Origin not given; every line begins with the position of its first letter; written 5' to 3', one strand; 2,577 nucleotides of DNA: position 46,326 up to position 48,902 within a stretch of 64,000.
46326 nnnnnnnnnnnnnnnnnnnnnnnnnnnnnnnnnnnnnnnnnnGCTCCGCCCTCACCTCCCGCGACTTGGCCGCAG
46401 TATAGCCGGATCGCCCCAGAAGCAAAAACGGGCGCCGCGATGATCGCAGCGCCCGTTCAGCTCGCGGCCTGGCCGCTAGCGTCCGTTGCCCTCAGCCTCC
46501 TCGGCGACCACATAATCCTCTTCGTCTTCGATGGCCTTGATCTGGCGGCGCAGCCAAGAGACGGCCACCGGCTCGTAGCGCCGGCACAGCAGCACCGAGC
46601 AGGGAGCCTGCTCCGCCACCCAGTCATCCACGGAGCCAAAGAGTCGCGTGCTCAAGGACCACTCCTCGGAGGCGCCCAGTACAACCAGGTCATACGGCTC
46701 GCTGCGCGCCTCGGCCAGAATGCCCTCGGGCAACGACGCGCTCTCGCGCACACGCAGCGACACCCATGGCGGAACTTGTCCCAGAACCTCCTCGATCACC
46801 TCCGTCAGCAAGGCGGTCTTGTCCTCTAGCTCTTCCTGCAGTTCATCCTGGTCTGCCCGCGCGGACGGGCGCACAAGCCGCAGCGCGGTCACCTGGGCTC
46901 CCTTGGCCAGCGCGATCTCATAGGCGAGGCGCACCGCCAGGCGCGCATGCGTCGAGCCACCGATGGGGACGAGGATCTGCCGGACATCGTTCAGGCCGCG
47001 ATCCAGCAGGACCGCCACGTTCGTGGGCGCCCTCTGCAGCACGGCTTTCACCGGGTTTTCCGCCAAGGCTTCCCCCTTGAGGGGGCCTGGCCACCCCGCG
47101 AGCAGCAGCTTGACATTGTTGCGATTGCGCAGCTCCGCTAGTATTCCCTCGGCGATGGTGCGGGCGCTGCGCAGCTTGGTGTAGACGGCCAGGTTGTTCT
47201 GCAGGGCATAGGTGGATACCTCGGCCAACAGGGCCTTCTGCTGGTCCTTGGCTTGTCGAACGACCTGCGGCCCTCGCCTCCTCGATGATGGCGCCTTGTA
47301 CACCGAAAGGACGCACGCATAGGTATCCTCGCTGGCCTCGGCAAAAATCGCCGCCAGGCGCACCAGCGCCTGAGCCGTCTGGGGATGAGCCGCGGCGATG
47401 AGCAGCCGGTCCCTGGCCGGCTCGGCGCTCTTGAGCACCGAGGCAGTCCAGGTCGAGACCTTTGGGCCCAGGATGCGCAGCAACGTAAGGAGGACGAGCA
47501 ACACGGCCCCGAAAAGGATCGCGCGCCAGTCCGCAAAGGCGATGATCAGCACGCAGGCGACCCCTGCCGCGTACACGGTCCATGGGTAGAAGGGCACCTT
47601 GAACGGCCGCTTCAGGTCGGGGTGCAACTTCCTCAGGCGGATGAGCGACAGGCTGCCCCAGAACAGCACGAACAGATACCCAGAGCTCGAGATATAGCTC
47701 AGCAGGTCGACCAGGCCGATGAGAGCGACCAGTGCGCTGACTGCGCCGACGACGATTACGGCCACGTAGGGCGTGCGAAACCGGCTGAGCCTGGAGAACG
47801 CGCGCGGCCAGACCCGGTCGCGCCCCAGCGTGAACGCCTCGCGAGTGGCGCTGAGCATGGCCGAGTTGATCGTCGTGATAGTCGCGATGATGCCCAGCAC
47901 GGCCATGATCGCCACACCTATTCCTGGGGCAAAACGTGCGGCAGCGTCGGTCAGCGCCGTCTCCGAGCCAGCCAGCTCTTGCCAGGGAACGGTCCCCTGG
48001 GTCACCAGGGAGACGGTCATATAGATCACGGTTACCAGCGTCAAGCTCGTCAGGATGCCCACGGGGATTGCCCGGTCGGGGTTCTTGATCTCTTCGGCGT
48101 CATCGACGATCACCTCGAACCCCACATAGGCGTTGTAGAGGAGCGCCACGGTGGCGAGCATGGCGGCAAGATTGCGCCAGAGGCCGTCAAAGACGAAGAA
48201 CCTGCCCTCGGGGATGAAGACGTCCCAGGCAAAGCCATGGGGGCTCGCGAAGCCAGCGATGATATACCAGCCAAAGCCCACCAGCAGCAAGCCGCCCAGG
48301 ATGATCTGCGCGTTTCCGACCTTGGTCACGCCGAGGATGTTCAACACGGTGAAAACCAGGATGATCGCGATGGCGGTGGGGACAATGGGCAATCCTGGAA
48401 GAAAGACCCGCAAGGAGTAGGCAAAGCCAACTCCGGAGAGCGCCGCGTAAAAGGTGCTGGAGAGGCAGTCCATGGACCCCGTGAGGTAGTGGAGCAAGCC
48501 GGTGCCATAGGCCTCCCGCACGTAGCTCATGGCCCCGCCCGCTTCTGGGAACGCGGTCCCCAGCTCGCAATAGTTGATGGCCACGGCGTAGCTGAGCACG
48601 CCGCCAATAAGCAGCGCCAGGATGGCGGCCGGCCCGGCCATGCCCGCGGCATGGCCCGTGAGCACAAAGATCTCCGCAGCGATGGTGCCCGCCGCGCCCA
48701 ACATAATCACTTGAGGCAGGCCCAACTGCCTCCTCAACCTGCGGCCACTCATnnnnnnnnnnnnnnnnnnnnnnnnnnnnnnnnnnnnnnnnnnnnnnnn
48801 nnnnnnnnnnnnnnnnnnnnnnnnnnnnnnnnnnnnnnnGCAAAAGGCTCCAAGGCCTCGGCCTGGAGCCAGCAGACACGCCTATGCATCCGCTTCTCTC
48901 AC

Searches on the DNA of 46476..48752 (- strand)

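Call 10: search_rna_families(sources=[L001, L002, L003, L004, L005, L006, L007, L008, L009, L010, L011, L012, L013, L014, L015, L016, L017, L018, L019, L020], threshold=gathering)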
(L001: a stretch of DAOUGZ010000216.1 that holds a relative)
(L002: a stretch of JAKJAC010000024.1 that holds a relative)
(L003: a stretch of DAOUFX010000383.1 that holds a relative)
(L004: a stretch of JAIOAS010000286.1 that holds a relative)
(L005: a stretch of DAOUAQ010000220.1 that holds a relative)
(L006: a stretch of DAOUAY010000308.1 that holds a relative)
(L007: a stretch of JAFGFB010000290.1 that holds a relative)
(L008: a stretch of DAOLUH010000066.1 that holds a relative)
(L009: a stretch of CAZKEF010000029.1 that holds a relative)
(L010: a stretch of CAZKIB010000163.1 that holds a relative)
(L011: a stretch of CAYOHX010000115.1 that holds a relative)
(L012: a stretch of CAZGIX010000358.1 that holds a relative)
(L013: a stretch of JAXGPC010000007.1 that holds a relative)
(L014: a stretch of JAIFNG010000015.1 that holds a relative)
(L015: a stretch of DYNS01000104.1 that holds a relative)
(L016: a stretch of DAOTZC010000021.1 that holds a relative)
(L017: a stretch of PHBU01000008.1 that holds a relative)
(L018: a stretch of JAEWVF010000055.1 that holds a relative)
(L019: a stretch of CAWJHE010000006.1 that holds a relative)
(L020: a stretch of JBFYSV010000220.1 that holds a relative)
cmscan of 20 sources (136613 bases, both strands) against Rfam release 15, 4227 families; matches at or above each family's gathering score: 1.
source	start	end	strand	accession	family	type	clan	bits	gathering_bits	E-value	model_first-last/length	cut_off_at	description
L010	346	419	-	RF00005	tRNA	Gene; tRNA;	CL00001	63.5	29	4e-11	1-71/71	no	tRNA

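Call 11: search_rna_families(sources=[L021, L022, L023, L024, L025, L026, L027, L028, L029, L030, L031, L032, L033, L034, L035, L036, L037, L038, L039, L040], threshold=gathering)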
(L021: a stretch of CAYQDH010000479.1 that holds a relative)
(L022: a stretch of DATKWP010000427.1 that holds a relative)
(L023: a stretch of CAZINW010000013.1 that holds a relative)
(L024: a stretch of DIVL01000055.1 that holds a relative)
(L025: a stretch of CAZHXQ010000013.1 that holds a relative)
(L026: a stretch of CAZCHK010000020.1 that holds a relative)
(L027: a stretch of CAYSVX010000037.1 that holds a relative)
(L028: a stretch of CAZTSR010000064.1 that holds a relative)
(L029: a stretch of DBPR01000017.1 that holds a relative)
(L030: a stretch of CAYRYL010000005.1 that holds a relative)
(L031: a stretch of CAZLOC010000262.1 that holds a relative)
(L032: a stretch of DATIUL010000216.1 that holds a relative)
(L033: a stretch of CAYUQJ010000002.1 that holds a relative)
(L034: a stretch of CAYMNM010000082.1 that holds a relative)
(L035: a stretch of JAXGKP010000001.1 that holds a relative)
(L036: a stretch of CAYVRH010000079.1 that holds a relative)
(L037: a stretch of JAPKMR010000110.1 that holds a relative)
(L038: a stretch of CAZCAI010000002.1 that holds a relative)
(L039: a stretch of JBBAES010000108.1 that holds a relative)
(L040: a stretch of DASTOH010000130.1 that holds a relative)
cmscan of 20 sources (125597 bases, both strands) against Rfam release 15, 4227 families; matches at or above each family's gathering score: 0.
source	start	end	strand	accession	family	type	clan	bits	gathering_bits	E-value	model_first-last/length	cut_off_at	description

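Call 12: search_rna_families(sources=[L041, L042, L043, L044, L045, L046, L047, L048, L049, L050, L051, L052, L053, L054, L055, L056, L057, L058, L059, L060], threshold=gathering)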
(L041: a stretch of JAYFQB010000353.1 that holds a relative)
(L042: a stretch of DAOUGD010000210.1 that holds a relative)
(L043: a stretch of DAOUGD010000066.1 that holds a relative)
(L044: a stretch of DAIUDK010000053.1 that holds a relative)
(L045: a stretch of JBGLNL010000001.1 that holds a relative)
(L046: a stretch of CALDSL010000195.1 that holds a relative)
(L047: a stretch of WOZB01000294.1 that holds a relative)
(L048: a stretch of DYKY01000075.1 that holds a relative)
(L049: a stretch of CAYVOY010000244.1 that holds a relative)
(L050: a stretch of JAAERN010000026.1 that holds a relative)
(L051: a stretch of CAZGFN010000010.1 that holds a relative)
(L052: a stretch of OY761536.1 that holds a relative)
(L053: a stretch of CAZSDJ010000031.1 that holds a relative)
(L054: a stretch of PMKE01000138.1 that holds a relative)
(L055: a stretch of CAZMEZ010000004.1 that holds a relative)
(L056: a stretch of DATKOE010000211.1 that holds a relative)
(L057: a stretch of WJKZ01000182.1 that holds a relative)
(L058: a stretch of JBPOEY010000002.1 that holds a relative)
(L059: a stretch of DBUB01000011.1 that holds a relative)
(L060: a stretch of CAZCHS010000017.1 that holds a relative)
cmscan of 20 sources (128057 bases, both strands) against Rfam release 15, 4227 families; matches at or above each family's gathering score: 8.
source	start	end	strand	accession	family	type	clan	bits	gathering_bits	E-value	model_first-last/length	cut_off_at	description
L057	2045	2118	+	RF00005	tRNA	Gene; tRNA;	CL00001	72.7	29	1.1e-13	1-71/71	no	tRNA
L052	6079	6151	-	RF00005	tRNA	Gene; tRNA;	CL00001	70.7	29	4.1e-13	1-71/71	no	tRNA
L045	1298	1371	-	RF00005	tRNA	Gene; tRNA;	CL00001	69.2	29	1.1e-12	1-71/71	no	tRNA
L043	265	337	+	RF00005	tRNA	Gene; tRNA;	CL00001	67.4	29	3.2e-12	1-71/71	no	tRNA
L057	1552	1623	+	RF00005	tRNA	Gene; tRNA;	CL00001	66.2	29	7e-12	1-71/71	no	tRNA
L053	199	270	+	RF00005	tRNA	Gene; tRNA;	CL00001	64.7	29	1.8e-11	1-71/71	no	tRNA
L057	1647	1732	+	RF00005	tRNA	Gene; tRNA;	CL00001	57.9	29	1.4e-09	1-71/71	no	tRNA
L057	2196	2271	+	RF00005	tRNA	Gene; tRNA;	CL00001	55.5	29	6e-09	1-71/71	no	tRNA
